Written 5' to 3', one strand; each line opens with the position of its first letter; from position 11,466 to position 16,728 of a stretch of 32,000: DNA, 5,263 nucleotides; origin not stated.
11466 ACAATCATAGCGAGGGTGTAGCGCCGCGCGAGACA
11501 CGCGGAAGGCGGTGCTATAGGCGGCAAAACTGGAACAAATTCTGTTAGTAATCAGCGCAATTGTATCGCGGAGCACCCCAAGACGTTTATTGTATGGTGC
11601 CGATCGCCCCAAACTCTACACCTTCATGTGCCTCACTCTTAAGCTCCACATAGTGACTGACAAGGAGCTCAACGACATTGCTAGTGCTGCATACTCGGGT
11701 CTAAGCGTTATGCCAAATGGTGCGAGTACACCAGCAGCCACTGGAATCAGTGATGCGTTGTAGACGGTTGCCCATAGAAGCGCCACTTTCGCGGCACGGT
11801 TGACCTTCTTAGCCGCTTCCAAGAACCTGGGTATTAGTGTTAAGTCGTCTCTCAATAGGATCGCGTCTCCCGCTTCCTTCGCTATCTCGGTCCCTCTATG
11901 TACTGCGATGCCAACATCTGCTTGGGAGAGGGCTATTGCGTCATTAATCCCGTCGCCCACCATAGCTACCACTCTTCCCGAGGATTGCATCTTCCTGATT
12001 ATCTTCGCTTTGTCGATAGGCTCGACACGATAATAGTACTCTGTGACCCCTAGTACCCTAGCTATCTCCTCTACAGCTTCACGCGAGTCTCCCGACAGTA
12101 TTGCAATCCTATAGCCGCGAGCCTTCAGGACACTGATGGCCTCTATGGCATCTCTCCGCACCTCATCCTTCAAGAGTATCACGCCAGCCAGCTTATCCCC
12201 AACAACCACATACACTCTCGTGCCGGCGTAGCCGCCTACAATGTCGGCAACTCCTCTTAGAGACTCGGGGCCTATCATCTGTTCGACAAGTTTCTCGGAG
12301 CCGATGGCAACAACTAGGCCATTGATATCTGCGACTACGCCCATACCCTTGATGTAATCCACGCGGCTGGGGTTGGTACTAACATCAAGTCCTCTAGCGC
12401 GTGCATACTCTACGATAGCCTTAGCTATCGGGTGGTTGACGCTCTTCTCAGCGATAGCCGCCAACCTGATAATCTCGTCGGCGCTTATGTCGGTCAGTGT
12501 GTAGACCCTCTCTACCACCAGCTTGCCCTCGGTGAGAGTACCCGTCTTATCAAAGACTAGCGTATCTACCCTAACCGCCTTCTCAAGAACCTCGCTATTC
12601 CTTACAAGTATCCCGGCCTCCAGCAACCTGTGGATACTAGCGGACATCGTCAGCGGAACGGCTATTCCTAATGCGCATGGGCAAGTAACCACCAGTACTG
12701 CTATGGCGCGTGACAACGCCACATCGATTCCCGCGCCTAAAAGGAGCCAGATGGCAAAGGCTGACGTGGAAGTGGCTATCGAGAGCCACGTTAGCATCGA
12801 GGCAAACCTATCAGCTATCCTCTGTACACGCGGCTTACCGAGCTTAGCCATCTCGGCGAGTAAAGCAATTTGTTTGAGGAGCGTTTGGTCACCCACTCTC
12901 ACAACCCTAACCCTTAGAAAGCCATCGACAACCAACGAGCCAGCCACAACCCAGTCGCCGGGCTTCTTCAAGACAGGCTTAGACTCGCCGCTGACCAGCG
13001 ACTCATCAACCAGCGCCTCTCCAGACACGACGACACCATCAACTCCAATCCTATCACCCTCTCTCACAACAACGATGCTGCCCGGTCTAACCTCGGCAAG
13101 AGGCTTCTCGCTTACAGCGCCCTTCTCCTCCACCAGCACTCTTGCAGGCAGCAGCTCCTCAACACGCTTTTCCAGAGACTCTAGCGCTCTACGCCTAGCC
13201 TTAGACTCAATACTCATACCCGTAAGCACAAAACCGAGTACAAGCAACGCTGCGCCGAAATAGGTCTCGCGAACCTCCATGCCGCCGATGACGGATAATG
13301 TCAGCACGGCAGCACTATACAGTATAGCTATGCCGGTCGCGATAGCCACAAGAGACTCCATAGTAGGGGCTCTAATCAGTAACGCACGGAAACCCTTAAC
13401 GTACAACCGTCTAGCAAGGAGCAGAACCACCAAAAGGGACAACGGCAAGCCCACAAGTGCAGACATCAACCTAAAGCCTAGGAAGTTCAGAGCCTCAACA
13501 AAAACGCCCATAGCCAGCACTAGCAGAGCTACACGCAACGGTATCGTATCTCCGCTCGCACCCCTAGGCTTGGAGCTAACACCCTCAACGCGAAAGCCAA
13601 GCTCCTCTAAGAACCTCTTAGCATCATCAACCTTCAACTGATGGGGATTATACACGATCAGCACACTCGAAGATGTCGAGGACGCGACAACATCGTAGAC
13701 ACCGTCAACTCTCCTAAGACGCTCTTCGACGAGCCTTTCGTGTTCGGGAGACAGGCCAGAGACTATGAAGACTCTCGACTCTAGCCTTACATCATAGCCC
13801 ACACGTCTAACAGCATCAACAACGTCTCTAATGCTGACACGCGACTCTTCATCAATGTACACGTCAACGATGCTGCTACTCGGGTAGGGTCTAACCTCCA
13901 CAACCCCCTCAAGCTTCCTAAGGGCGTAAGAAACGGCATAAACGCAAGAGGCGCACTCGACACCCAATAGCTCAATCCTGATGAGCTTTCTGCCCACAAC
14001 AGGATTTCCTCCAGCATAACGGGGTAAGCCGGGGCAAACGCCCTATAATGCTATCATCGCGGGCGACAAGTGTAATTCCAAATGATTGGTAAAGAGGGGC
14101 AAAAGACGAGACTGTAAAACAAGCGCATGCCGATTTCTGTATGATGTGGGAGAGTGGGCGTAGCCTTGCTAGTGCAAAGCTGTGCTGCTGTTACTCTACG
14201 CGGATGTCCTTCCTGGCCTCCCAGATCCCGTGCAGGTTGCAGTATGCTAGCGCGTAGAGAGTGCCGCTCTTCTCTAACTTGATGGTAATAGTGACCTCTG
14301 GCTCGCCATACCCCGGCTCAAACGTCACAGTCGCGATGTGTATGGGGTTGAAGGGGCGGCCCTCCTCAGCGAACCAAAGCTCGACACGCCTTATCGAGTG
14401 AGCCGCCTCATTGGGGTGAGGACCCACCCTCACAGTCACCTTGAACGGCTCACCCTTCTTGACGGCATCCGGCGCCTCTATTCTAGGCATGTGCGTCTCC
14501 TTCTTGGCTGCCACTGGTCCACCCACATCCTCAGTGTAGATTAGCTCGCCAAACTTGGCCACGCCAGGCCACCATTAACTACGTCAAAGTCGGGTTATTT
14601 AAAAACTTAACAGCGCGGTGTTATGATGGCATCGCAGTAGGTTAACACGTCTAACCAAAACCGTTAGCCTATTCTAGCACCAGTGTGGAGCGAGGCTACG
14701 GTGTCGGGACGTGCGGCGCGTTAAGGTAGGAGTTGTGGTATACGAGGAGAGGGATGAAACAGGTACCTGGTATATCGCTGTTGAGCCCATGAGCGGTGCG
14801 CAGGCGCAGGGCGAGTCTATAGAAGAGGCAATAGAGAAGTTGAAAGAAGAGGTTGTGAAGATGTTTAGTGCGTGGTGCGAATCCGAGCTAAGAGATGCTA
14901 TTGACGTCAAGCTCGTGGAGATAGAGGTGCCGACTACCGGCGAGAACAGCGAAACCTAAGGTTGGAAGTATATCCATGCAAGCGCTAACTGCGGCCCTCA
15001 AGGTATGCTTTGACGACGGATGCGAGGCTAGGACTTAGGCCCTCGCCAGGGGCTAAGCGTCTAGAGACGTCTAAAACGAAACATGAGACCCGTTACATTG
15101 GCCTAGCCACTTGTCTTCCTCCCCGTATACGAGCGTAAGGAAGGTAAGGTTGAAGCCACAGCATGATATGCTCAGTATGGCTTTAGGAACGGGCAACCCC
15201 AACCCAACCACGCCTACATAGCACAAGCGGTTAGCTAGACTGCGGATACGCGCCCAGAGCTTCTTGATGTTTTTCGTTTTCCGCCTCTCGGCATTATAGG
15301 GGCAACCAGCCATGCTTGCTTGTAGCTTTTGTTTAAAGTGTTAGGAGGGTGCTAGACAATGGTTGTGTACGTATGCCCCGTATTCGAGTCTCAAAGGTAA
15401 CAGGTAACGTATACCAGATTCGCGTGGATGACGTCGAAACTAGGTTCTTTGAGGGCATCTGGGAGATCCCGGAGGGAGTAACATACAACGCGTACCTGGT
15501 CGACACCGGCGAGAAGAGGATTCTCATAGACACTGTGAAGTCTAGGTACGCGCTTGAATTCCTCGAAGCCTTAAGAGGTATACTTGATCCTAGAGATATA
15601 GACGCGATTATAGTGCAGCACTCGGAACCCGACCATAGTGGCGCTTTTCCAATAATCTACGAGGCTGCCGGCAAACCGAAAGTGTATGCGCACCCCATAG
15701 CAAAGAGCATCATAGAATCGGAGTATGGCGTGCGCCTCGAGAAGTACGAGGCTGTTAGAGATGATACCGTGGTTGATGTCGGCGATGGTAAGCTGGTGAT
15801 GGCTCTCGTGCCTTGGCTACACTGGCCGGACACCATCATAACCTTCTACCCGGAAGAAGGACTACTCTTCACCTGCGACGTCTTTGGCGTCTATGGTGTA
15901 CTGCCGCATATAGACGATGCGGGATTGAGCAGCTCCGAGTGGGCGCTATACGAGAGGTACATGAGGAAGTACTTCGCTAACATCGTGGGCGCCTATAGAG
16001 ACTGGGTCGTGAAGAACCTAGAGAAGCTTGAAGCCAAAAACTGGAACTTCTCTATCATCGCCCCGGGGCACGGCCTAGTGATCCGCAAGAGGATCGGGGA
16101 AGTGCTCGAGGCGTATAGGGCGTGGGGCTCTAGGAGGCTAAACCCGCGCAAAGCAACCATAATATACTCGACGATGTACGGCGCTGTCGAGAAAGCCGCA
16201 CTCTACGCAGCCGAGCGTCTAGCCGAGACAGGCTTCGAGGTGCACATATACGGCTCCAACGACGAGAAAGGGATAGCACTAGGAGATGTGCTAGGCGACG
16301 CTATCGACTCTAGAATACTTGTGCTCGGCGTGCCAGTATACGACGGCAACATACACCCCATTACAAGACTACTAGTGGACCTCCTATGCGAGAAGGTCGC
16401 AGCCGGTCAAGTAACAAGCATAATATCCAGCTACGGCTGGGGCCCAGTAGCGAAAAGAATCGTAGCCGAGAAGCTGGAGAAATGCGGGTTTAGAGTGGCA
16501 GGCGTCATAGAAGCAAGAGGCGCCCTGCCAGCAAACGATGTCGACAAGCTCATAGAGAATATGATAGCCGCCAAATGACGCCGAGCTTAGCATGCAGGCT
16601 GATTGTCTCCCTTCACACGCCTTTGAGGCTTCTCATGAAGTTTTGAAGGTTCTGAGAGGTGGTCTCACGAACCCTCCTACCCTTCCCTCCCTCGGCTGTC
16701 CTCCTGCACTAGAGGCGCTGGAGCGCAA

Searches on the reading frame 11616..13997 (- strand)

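Call 9: search_protein_families(library=pfam, proteins=[window:11616-13997:-], max_evalue=0.01)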
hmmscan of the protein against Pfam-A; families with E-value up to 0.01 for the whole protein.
window:11616-13997:- (793 aa): 6 families
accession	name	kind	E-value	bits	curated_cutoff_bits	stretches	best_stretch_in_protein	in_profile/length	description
PF00122.25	E1-E2_ATPase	-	2.5e-51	174.2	28.1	1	281-459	1-179/181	E1-E2 ATPase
PF00702.32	Hydrolase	-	3e-34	119.5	26.4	1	477-694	1-191/191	haloacid dehalogenase-like hydrolase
PF00403.32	HMA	-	3.5e-12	47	24.8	2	12-69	6-62/62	Heavy-metal-associated domain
PF08282.18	Hydrolase_3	-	3.3e-06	27.4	20.9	1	666-714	195-243/255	haloacid dehalogenase-like hydrolase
PF12710.13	HAD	-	0.00036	21.4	27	1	613-653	86-126/189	haloacid dehalogenase-like hydrolase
PF13419.12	HAD_2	-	0.001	19.6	23.8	1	615-695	82-173/178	Haloacid dehalogenase-like hydrolase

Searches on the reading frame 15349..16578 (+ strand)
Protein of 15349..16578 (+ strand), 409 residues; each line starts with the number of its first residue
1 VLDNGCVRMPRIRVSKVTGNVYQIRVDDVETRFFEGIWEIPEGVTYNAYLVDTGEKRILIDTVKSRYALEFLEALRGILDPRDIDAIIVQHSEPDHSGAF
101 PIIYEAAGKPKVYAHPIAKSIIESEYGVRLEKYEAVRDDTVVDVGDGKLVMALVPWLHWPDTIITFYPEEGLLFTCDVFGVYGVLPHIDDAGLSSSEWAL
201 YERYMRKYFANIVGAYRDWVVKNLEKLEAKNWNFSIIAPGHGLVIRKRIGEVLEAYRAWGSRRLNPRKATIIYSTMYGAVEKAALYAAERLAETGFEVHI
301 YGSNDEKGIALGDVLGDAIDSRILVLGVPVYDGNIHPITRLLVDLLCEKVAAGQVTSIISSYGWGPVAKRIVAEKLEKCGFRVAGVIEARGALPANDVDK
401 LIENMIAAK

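Call 9: search_protein_families(library=pfam, proteins=[window:15349-16578:+], max_evalue=0.01)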
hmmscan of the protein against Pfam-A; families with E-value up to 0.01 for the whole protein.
window:15349-16578:+ (409 aa): 5 families
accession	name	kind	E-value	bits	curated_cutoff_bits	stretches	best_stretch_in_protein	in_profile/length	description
PF19583.5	ODP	-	8.7e-18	65.3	27.2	1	44-242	1-194/194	ODP family beta lactamase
PF00753.33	Lactamase_B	-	5.2e-15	56.3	22.7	1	46-188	6-160/196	Metallo-beta-lactamase superfamily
PF12706.13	Lactamase_B_2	-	1.3e-06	28.6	27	1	57-160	2-114/200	Beta-lactamase superfamily domain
PF00258.30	Flavodoxin_1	-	0.00053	20.6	25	1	271-390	1-128/143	Flavodoxin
PF16661.11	Lactamase_B_6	-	0.0073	16.1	27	0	52-113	3-70/193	Metallo-beta-lactamase superfamily domain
